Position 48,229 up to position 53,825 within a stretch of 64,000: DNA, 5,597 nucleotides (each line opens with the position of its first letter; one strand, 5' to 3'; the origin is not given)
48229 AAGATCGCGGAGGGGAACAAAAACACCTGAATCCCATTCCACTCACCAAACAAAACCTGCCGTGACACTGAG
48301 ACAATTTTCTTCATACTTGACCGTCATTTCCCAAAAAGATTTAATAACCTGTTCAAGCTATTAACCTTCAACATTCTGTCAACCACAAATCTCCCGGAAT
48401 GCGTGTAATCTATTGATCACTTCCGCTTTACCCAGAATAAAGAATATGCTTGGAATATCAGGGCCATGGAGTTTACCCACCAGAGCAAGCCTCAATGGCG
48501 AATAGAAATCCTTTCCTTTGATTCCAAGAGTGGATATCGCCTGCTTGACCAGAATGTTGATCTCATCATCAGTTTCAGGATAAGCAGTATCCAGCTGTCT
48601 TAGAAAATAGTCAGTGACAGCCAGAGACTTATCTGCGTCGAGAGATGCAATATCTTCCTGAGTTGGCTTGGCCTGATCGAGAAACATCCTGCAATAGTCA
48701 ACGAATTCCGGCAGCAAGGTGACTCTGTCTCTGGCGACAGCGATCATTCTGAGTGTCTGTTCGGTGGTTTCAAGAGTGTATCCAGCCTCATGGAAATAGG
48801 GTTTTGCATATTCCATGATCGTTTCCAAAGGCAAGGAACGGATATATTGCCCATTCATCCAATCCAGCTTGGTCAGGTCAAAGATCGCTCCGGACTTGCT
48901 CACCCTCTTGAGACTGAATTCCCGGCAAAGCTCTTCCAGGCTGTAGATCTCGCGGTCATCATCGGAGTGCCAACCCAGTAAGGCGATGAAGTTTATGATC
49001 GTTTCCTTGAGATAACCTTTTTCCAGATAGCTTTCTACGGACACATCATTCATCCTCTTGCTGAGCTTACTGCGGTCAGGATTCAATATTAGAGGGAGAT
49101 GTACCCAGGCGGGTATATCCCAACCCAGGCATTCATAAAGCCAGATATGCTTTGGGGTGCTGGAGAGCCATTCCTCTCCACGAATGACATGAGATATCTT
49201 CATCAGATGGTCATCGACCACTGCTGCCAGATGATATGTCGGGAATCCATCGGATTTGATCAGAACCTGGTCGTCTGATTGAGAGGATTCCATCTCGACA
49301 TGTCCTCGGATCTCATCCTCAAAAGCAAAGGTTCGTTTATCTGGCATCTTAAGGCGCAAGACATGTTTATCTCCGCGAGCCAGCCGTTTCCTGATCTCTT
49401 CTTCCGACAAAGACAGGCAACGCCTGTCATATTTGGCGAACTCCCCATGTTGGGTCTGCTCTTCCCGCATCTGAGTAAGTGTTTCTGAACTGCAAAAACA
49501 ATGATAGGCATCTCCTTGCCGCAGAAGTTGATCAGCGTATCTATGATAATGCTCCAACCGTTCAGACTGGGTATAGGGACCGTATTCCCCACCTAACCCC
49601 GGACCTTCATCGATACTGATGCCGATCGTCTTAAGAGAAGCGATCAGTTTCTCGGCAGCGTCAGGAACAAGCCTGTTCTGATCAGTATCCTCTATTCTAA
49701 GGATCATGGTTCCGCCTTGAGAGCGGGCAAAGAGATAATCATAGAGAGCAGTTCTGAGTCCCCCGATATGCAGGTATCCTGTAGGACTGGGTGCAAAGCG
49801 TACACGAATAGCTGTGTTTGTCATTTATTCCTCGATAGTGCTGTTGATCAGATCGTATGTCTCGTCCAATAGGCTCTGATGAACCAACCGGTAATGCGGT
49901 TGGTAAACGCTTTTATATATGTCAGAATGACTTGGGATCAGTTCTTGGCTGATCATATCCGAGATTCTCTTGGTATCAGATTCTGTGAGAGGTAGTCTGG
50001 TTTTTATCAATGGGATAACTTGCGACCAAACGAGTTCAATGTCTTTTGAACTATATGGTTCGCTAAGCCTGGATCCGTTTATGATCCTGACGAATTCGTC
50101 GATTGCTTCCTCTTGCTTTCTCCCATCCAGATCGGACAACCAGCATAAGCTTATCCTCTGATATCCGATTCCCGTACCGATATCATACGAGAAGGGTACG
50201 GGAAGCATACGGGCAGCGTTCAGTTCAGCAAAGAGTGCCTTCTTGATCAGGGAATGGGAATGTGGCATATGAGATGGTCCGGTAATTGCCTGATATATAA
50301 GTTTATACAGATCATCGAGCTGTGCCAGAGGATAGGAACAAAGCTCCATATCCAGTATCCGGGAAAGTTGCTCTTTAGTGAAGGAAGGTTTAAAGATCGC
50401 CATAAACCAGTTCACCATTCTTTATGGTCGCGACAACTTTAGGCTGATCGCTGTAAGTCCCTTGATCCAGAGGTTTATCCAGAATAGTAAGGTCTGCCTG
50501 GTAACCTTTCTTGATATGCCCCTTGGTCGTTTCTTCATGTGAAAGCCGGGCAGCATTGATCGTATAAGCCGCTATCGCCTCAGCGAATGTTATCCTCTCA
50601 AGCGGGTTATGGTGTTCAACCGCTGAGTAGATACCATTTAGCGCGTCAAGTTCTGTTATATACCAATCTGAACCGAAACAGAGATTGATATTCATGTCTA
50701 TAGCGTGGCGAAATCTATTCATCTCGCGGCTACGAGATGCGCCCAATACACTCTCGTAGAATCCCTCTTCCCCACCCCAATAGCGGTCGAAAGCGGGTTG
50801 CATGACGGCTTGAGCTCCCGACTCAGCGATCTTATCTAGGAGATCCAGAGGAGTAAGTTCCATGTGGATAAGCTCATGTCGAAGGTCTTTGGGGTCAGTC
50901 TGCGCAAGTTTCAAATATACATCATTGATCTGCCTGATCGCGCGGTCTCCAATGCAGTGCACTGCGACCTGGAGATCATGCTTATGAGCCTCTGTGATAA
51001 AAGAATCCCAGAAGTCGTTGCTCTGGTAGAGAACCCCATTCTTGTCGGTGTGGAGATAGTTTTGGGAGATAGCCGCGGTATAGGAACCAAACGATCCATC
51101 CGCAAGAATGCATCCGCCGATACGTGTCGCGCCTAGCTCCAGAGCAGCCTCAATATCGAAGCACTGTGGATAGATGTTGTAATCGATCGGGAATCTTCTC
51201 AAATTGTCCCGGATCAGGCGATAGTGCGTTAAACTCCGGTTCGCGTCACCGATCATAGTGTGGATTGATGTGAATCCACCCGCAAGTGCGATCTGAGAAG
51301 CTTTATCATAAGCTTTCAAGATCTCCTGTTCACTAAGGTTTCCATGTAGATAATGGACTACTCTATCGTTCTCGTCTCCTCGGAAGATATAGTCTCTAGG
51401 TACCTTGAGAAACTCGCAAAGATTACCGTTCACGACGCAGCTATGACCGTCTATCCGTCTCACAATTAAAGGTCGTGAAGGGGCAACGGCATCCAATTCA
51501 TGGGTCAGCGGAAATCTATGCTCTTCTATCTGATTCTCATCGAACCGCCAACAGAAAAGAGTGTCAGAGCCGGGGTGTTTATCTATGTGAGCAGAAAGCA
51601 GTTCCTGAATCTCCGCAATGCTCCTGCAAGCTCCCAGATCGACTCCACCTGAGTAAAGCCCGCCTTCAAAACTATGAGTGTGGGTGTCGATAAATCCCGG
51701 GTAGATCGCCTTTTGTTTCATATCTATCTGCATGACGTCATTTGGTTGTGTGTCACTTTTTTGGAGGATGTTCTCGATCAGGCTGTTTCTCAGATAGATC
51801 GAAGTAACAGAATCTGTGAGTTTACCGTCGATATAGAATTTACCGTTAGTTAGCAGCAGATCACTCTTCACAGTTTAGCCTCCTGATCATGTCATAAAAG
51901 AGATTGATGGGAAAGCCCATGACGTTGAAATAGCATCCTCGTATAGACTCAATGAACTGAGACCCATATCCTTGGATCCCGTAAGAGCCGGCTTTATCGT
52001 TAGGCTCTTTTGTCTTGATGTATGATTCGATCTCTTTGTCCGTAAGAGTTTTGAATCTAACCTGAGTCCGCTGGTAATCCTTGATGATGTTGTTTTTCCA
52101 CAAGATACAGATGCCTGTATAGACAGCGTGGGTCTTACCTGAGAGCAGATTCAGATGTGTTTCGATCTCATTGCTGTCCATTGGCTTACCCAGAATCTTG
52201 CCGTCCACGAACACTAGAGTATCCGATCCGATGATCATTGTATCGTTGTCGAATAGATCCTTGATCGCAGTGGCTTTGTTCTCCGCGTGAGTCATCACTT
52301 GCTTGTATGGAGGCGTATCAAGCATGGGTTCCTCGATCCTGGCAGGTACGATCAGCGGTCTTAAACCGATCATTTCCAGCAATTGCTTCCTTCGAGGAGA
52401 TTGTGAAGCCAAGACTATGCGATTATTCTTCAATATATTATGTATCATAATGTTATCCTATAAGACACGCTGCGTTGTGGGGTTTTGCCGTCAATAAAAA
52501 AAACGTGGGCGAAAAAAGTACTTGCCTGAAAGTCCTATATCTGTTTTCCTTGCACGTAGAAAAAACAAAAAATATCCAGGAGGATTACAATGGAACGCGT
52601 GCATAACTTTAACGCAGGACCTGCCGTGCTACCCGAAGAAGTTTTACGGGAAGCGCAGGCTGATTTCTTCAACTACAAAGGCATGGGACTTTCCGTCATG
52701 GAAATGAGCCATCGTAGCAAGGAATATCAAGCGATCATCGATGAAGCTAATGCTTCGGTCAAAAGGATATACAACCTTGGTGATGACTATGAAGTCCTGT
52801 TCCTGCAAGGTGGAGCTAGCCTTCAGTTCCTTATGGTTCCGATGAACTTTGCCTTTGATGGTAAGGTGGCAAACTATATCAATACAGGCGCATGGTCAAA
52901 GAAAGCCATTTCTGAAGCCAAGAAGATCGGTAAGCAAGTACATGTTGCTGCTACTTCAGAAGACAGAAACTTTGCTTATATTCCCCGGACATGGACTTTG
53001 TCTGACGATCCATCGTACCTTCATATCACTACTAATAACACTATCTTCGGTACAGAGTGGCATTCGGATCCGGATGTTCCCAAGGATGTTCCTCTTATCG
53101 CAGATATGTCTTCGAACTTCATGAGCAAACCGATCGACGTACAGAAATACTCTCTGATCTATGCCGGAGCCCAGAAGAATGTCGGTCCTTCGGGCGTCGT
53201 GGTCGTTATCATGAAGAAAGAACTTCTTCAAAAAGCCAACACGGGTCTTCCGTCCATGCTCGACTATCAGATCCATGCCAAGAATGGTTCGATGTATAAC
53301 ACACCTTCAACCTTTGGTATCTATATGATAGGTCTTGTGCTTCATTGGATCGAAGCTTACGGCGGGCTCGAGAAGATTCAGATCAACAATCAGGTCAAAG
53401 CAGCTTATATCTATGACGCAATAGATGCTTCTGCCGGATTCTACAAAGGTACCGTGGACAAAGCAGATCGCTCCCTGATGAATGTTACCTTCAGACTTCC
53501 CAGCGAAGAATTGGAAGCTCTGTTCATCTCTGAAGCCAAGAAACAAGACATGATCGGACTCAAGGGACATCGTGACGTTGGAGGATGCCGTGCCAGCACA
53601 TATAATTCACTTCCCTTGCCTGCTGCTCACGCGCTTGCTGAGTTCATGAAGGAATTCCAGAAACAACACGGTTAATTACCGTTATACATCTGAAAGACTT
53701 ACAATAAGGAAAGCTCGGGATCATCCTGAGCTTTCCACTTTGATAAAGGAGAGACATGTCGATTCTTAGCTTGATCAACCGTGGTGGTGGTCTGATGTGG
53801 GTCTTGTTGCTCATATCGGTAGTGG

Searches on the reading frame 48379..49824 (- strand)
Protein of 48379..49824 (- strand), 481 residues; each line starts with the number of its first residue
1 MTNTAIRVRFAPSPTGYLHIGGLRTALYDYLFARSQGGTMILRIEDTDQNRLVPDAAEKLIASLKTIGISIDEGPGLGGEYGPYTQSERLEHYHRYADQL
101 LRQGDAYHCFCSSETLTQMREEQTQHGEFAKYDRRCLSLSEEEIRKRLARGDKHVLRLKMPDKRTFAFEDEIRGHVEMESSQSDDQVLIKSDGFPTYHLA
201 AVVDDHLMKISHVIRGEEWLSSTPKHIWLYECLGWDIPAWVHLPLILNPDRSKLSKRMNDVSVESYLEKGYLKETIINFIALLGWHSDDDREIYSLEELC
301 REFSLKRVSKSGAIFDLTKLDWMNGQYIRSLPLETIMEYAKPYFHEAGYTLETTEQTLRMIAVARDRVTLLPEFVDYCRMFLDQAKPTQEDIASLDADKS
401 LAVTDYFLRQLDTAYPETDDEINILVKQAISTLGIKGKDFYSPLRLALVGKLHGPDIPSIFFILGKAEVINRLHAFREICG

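Call 66: find_encoding_contigs(protein=window:48379-49824:-, flank=2500, max_places=2)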
Protein window:48379-49824:- (481 aa): 4 contigs read that carry it; 2 places shown.
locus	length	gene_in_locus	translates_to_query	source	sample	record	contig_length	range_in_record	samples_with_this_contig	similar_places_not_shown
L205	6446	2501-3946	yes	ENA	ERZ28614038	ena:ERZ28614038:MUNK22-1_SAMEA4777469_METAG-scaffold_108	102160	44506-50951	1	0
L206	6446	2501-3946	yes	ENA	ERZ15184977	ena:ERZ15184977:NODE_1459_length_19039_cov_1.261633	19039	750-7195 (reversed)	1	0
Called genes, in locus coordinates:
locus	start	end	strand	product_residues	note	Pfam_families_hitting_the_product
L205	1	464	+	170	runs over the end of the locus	PF02545:Maf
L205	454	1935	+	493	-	PF07969:Amidohydro_3, PF01979:Amidohydro_1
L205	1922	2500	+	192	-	-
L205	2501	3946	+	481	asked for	PF00749:tRNA-synt_1c, PF19269:Anticodon_2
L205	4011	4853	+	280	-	-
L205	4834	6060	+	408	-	PF04748:Polysacc_deac_2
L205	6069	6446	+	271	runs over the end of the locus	PF02673:BacA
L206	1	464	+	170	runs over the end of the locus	PF02545:Maf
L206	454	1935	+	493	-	PF07969:Amidohydro_3, PF01979:Amidohydro_1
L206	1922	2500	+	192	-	-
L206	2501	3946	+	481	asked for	PF00749:tRNA-synt_1c, PF19269:Anticodon_2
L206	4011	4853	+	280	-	-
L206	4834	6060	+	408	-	PF04748:Polysacc_deac_2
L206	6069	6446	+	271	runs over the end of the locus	PF02673:BacA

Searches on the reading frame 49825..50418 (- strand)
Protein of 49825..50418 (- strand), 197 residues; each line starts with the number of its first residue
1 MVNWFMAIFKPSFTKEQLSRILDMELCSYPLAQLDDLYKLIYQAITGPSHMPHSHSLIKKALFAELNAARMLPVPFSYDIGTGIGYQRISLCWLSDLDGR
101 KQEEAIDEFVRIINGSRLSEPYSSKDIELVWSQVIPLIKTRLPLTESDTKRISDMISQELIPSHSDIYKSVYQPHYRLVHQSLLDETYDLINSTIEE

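Call 14: search_protein_families(library=pfam, proteins=[window:49825-50418:-])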
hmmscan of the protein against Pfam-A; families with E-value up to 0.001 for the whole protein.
window:49825-50418:- (197 aa): 0 families

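Call 68: find_homologous_proteins(query=window:49825-50418:-, max_evalue=0.001)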
Query window:49825-50418:- (197 aa): 1 proteins with E <= 0.001 among 245 candidates.
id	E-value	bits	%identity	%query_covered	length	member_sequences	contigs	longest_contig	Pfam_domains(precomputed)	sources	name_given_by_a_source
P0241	7.1e-121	419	99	97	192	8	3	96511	-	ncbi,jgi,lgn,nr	ncbi:MAG TPA: hypothetical protein PL124_00240 [Candidatus Cloacimonadota bacterium]|nr:hypothetical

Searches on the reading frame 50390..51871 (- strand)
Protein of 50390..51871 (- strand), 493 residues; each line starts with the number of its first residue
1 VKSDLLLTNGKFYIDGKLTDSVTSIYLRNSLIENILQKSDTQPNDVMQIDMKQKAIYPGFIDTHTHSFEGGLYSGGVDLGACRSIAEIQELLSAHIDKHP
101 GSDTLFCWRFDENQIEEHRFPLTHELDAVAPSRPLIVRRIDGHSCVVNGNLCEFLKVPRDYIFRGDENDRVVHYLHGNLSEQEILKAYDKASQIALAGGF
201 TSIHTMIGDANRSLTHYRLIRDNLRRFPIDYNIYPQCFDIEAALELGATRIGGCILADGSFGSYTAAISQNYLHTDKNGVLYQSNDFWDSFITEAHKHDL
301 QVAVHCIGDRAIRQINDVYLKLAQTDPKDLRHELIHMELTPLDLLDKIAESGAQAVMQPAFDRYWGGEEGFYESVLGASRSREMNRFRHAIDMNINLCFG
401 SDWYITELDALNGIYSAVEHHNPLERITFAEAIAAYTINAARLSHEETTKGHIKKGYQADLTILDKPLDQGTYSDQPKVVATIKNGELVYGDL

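Call 14: search_protein_families(library=pfam, proteins=[window:50390-51871:-])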
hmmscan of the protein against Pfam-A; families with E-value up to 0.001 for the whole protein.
window:50390-51871:- (493 aa): 2 families
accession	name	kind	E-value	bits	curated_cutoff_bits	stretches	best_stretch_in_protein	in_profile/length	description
PF07969.17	Amidohydro_3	-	8.3e-62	210.6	29.7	1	49-490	3-472/472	Amidohydrolase family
PF01979.26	Amidohydro_1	-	9.5e-17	61.7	25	1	283-489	132-345/345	Amidohydrolase family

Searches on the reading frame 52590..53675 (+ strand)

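Call 94: search_protein_families(library=pfam, proteins=[window:52590-53675:+], max_evalue=0.001)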
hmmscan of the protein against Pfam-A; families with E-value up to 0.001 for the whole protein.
window:52590-53675:+ (361 aa): 1 family
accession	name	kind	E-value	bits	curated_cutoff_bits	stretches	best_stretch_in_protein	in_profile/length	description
PF00266.25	Aminotran_5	-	1e-43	150.2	21.5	1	5-316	2-331/371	Aminotransferase class-V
